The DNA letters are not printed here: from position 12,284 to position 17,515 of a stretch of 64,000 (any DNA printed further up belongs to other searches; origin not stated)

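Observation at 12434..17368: Single-gene NLR/STAND candidate defence protein: Mrr-like nuclease + NACHT NTPase + ~950-aa HEAT/ARM-like sensor arm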

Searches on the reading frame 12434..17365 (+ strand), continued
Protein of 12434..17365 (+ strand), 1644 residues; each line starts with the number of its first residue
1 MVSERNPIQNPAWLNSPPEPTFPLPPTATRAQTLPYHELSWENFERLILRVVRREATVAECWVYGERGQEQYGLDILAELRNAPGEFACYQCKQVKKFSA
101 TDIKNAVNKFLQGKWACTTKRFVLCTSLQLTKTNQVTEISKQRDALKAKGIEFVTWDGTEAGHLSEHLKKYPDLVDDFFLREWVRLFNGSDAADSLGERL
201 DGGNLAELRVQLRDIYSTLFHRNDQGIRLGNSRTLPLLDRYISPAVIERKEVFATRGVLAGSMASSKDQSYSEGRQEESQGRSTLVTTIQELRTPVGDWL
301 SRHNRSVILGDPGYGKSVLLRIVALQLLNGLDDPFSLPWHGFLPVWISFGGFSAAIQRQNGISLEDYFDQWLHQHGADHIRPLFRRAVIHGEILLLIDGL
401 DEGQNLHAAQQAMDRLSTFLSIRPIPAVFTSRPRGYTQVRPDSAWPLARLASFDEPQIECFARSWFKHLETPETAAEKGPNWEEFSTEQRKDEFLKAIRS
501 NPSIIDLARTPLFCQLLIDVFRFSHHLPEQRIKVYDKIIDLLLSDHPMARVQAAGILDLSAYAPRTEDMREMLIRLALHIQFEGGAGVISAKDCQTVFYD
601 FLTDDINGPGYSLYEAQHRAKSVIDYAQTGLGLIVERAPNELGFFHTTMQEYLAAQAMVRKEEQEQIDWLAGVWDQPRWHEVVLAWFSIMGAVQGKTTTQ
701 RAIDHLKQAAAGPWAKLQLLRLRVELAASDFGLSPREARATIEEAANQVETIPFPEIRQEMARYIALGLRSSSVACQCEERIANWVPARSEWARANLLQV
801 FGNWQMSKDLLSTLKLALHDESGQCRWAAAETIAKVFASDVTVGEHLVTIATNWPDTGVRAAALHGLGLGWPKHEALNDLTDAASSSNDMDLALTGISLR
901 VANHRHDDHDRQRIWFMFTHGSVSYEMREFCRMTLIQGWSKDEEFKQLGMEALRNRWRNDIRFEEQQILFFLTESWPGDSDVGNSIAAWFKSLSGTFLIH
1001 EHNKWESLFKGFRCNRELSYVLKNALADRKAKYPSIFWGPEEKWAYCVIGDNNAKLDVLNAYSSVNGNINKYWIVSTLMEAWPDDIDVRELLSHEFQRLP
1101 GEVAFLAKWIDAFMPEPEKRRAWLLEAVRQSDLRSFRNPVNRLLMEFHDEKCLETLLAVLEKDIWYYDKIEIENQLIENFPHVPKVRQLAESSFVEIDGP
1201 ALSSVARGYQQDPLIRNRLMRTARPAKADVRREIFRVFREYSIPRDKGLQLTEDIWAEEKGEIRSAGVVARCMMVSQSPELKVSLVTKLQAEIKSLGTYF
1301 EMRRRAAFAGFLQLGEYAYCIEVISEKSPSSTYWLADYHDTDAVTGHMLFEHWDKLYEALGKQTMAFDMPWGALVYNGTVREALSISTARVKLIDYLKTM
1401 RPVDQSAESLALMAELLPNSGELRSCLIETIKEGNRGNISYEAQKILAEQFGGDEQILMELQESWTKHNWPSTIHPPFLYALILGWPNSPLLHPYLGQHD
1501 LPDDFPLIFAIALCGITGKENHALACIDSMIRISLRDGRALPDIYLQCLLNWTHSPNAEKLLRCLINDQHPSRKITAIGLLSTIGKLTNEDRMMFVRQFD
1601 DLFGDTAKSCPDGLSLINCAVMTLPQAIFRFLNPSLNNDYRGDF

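Call 30: find_related_loci(query=A1, collection=genome_contigs, flank=10000)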
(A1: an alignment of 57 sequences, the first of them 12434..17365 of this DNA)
Query A1 (1644 aa) in genome_contigs; peptide patterns used: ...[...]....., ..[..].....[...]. (x = any residue, [..] = any of these).
600 stretches matched a pattern (row limit reached: there are more); 316 encode a relative of the query (tblastn E <= 1e-3); the best 80 are kept; 80 distinct loci.
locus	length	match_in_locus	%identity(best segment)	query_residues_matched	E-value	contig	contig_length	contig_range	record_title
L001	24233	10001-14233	27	11-1436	3e-144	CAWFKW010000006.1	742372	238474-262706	MAG: uncultured Ignavibacteria bacterium isolate MFD06435.bin.1.139 genome assembly, contig: contig_57626, whole genome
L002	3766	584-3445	30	11-984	6e-118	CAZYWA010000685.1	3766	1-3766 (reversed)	MAG TPA_asm: uncultured bacterium isolate binchicken_co54_89 genome assembly, contig: NODE_49160_length_3766_cov_5.00000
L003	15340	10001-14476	27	5-1490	1e-122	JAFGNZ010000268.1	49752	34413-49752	MAG: Myxococcaceae bacterium isolate Zod_Metabat.575 k87_8535607, whole genome shotgun sequence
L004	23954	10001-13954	28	8-1333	6e-113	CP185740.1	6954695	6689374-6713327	Pseudomonas fluorescens strain CFBP13716 chromosome, complete genome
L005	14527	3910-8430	28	7-1496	7e-132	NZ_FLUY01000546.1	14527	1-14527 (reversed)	Candidatus Thiosymbion oneisti isolate LOsNLC13024, whole genome shotgun sequence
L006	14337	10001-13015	29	21-1018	2e-107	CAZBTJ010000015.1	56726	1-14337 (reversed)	MAG TPA_asm: uncultured Pirellulales bacterium isolate SRP191223_co1_250 genome assembly, contig: NODE_322_length_56726_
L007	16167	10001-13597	27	26-1231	3e-96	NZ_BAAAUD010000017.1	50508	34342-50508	Streptomyces enissocaesilis strain JCM 9088 sequence017, whole genome shotgun sequence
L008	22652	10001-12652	29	11-899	4e-94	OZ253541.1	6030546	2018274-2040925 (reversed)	MAG: Candidatus Rariloculaceae bacterium isolate 9a525eeb-f008-4404-a84b-82d39665a360 genome assembly, chromosome: 1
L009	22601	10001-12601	30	20-892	2e-93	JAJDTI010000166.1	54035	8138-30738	MAG: Pseudomonadales bacterium isolate jk18x1bzbins.11 k141_122914, whole genome shotgun sequence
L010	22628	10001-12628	28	11-892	5e-85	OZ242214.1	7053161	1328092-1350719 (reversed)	MAG: Candidatus Latescibacterota bacterium isolate f171f34e-caa5-40bf-9919-1f3307ea572d genome assembly, chromosome: 1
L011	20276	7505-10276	28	2-880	1e-79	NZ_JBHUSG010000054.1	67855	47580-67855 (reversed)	Kitasatospora sp. NPDC057015 NPDC057015_397_C9.ctg-0054, whole genome shotgun sequence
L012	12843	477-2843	29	187-975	8e-79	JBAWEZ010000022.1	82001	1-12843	MAG: Candidatus Acidiferrales bacterium isolate MFD05722_ilm_asm_bin36 k127_197268, whole genome shotgun sequence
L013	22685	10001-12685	26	12-899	1e-76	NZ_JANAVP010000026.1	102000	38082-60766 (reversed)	Streptomyces sp. A3M-1-3 NODE_26_length_102000_cov_114.421789, whole genome shotgun sequence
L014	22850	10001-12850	27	12-872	3e-73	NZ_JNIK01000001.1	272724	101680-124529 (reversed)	Blastococcus sp. URHD0036 N555DRAFT_scaffold00010.10_C, whole genome shotgun sequence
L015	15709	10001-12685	26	12-897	8e-73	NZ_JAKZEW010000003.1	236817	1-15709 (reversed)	Glycomyces sp. L485 scaffold161_236817, whole genome shotgun sequence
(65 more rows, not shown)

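Call 31: find_encoding_contigs(protein=P0002, flank=10000, max_places=2)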
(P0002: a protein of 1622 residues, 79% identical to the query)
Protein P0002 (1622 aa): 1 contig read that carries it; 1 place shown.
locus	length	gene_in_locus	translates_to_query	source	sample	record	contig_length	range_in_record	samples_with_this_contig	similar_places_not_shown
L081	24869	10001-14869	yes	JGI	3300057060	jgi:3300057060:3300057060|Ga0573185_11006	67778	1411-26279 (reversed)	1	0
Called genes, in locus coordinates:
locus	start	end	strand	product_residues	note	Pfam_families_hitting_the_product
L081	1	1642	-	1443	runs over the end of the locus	PF01869:BcrAD_BadFG, PF09989:DUF2229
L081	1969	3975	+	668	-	PF00989:PAS, PF08448:PAS_4, PF13188:PAS_8 (weak), PF13426:PAS_9, PF08447:PAS_3 (weak), PF13426:PAS_9 (weak), PF02518:HATPase_c, PF00072:Response_reg, +1 more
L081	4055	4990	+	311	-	PF00316:FBPase, PF18913:FBPase_C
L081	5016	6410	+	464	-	PF01116:F_bP_aldolase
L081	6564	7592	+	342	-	PF08240:ADH_N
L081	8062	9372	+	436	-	PF00817:IMS, PF11798:IMS_HHH (weak), PF11799:IMS_C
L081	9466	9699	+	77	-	-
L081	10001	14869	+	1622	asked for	PF05729:NACHT (weak), PF13646:HEAT_2 (faint)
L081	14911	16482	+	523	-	PF22483:Mu-transpos_C_2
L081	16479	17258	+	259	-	PF01695:IstB_IS21, PF00308:Bac_DnaA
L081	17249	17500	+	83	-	-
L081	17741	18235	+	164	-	-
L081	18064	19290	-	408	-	-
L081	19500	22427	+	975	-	PF03781:FGE-sulfatase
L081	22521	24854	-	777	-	PF00135:COesterase, PF20434:BD-FAE, PF07859:Abhydrolase_3 (weak)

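Call 32: find_encoding_contigs(protein=P0020, flank=10000, max_places=2)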
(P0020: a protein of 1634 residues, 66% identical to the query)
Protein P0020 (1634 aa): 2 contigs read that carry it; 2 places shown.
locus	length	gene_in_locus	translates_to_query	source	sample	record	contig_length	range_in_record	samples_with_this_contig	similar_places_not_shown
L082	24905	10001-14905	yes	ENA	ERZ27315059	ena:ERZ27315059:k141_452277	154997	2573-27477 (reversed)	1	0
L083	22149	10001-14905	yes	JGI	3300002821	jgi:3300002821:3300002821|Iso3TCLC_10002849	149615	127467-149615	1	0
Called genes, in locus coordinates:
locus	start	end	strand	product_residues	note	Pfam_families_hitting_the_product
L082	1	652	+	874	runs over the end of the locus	PF27464:PlsB_N (weak), PF01553:Acyltransferase, PF19277:GPAT_C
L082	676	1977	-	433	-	PF03952:Enolase_N, PF00113:Enolase_C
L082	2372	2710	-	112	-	PF02311:AraC_binding (weak), PF07883:Cupin_2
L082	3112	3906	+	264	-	PF01171:ATP_bind_3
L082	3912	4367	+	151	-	PF01668:SmpB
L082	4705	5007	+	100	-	PF00581:Rhodanese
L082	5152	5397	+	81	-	-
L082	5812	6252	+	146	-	PF13356:Arm-DNA-bind_3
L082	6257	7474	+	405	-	PF13356:Arm-DNA-bind_3, PF22022:Phage_int_M, PF00589:Phage_integrase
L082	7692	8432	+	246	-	-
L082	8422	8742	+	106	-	PF09952:AbiEi_2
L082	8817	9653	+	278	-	PF14512:TM1586_NiRdase, PF00881:Nitroreductase (weak)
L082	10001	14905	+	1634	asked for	PF13646:HEAT_2 (faint), PF05729:NACHT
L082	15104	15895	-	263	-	PF13338:AbiEi_4 (weak)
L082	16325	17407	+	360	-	PF02086:MethyltransfD12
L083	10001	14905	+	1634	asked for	PF13646:HEAT_2 (faint), PF05729:NACHT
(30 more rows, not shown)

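Call 33: find_encoding_contigs(protein=P0016, flank=10000, max_places=2)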
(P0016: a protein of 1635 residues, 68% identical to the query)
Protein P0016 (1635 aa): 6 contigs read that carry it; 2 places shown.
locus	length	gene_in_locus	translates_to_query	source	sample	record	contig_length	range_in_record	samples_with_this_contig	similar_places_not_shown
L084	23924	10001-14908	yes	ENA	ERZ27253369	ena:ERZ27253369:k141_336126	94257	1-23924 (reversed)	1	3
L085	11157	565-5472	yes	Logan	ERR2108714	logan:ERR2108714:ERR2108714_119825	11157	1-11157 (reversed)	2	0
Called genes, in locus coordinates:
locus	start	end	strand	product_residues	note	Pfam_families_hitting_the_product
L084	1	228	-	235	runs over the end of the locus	PF01487:DHquinase_I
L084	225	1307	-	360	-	PF01817:CM_2, PF00800:PDT, PF01842:ACT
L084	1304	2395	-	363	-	PF00465:Fe-ADH (weak), PF13685:Fe-ADH_2, PF01761:DHQ_synthase, PF24621:DHQS_C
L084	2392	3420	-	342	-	PF18152:DAHP_snth_FXD, PF00793:DAHP_synth_1, PF03102:NeuB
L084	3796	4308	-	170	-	-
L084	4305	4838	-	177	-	PF07963:N_methyl, PF08334:T2SSG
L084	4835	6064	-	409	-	PF28597:T2SSF_N, PF00482:T2SSF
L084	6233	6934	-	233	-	PF13481:AAA_25 (weak), PF13401:AAA_22 (weak)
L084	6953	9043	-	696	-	PF00009:GTP_EFTU, PF03144:GTP_EFTU_D2, PF22042:EF-G_D2, PF14492:EFG_III, PF16658:RF3_C (faint), PF03764:EFG_IV, PF00679:EFG_C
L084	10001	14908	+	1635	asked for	PF05729:NACHT, PF13646:HEAT_2 (weak)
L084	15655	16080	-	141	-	PF00782:DSPc, PF22784:PTP-SAK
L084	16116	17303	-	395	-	PF00149:Metallophos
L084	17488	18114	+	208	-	-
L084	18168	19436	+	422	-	PF22807:TrAA12, PF23500:DUF7133 (weak), PF07995:GSDH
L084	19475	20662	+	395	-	PF00174:Oxidored_molyb, PF03404:Mo-co_dimer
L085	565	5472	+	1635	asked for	PF05729:NACHT, PF13646:HEAT_2 (weak)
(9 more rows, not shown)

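Call 35: find_encoding_contigs(protein=P0041, flank=10000, max_places=1)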
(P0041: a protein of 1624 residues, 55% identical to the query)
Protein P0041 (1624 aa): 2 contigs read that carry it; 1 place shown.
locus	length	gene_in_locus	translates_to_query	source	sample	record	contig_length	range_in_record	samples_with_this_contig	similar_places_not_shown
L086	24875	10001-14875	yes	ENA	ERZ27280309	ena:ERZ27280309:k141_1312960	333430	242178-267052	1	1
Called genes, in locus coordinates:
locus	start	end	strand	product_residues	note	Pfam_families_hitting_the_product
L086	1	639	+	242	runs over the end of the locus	PF10411:DsbC_N, PF13098:Thioredoxin_2, PF13462:Thioredoxin_4 (faint), PF01323:DSBA (faint)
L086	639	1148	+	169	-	PF09676:TraV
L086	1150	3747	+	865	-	PF11130:TraC_F_IV, PF12846:AAA_10, PF19044:P-loop_TraG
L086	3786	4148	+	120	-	-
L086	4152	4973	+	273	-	PF13728:TraF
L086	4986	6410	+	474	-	PF06122:TraH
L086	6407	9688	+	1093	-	PF07916:TraG_N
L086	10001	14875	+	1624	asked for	PF05729:NACHT, PF13646:HEAT_2 (faint)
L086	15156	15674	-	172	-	-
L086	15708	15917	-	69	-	-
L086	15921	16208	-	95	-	-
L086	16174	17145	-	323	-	PF17989:ALP_N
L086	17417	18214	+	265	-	PF10134:RPA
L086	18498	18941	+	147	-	PF19456:MobI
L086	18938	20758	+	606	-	PF01935:DUF87 (weak), PF10412:TrwB_AAD_bind (weak), PF12696:TraG-D_C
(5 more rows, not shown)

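Call 36: find_encoding_contigs(protein=P0053, flank=10000, max_places=1)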
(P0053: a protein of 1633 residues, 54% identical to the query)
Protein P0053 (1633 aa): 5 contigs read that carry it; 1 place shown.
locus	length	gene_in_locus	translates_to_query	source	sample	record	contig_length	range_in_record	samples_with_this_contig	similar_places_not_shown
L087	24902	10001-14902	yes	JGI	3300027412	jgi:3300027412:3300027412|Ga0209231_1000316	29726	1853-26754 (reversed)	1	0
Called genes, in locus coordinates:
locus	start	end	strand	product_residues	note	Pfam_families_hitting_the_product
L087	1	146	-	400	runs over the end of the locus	PF11873:Mltc_N, PF01464:SLT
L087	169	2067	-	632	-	PF00005:ABC_tran, PF02463:SMC_N (faint), PF03193:RsgA_GTPase (faint), PF13191:AAA_16 (faint), PF13476:AAA_23 (faint), PF12848:ABC_tran_Xtn, PF00005:ABC_tran, PF16326:ABC_tran_CTD, +4 more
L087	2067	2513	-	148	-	-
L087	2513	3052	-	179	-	PF08534:Redoxin, PF00578:AhpC-TSA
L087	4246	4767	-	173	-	PF12796:Ank_2, PF13606:Ank_3 (faint), PF13637:Ank_4 (weak), PF00023:Ank, PF13857:Ank_5, PF00023:Ank (weak), PF13637:Ank_4 (weak), PF12796:Ank_2, +1 more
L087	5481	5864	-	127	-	-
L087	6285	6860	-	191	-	PF11667:DUF3267 (weak)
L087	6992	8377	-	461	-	-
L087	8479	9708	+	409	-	-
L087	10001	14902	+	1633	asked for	PF05729:NACHT, PF13646:HEAT_2 (weak)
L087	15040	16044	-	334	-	-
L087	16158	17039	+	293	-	PF25164:CoiA_N (weak)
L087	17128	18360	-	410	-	-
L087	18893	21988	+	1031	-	PF13493:DUF4118, PF00989:PAS, PF08448:PAS_4, PF00989:PAS, PF08448:PAS_4, PF13426:PAS_9, PF00990:GGDEF, PF00563:EAL, +4 more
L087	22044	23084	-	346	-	PF00586:AIRS, PF02769:AIRS_C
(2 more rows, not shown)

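Call 37: find_encoding_contigs(protein=window:12434-17365:+, flank=10000, max_places=3)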
Protein window:12434-17365:+ (1644 aa): 4 contigs read that carry it; 3 places shown.
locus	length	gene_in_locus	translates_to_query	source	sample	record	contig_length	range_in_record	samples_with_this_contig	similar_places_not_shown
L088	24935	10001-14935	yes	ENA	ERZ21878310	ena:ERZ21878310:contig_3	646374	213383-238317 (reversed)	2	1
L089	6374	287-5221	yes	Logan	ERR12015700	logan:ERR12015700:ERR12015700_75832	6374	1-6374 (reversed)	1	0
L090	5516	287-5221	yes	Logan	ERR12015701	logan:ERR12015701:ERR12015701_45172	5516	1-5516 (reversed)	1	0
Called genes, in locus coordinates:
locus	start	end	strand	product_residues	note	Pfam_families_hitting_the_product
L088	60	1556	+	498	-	PF13433:Peripla_BP_5 (weak), PF13458:Peripla_BP_6, PF13433:Peripla_BP_5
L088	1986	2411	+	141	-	PF01575:MaoC_dehydratas, PF13452:FAS1_DH_region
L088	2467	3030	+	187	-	PF01814:Hemerythrin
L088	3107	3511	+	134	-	-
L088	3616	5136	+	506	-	PF22691:Thiolase_C_1 (weak), PF18313:TLP1_add_C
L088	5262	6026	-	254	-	PF00561:Abhydrolase_1 (weak), PF12697:Abhydrolase_6, PF07859:Abhydrolase_3 (weak), PF12146:Hydrolase_4, PF00561:Abhydrolase_1 (weak)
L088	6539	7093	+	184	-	PF01966:HD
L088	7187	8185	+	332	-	PF02126:PTE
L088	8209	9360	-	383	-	PF00149:Metallophos, PF12850:Metallophos_2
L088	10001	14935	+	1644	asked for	PF05729:NACHT, PF13646:HEAT_2 (faint)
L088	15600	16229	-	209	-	PF03942:DTW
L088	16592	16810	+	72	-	-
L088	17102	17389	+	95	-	PF01625:PMSR (weak)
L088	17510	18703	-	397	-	PF02515:CoA_transf_3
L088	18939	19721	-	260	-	PF23441:SDR (faint), PF00106:adh_short, PF08659:KR, PF13561:adh_short_C2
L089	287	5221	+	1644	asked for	PF05729:NACHT, PF13646:HEAT_2 (faint)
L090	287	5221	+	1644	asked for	PF05729:NACHT, PF13646:HEAT_2 (faint)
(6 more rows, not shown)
